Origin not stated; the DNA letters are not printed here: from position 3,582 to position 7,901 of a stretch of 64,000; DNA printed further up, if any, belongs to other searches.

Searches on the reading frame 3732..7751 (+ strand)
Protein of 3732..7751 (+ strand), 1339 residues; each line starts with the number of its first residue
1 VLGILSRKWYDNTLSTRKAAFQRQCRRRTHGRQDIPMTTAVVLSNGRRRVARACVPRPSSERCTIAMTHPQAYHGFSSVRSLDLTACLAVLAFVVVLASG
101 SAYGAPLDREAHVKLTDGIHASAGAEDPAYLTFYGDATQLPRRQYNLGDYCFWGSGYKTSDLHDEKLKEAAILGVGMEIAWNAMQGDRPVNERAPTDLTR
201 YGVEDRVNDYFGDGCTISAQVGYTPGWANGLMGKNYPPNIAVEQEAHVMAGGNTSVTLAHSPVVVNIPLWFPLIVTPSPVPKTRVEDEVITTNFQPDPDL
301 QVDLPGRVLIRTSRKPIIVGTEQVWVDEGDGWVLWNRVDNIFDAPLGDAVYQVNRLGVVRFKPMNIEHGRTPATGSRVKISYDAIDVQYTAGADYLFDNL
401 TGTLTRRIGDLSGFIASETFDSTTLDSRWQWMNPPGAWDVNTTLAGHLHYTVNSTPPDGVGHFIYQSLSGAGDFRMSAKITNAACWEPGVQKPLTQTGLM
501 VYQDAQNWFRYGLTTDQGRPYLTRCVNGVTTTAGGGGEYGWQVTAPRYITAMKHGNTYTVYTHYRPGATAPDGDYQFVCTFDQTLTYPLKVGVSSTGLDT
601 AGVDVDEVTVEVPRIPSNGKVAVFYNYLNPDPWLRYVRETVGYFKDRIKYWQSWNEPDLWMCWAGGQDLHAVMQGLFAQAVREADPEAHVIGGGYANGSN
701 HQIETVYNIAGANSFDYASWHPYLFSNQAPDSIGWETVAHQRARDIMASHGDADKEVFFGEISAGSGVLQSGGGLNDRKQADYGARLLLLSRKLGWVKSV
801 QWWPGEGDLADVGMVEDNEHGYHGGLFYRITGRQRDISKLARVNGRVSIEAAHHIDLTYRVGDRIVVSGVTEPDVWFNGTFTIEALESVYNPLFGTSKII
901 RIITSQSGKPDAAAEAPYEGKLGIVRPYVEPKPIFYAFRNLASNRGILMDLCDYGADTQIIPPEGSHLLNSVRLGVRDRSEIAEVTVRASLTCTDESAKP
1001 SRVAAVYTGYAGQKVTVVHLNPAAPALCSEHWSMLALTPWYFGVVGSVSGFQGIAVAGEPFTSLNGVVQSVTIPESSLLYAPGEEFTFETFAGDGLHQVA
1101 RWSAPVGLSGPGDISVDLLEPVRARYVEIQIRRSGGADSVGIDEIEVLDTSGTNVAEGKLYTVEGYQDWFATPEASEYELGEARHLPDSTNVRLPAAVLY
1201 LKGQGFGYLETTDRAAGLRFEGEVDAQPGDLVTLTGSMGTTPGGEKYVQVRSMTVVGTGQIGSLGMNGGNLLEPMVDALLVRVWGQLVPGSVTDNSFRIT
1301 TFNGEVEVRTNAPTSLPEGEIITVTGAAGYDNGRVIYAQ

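Call 14: search_protein_families(library=pfam, proteins=[window:3732-7751:+], max_evalue=0.001)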
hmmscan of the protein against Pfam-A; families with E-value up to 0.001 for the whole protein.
window:3732-7751:+ (1339 aa): 0 families

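Call 61: search_solved_structures(query=window:3933-7751:+, max_evalue=0.01)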
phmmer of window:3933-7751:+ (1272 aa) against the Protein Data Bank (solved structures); distinct sequences matched with E-value up to 0.01: 0.
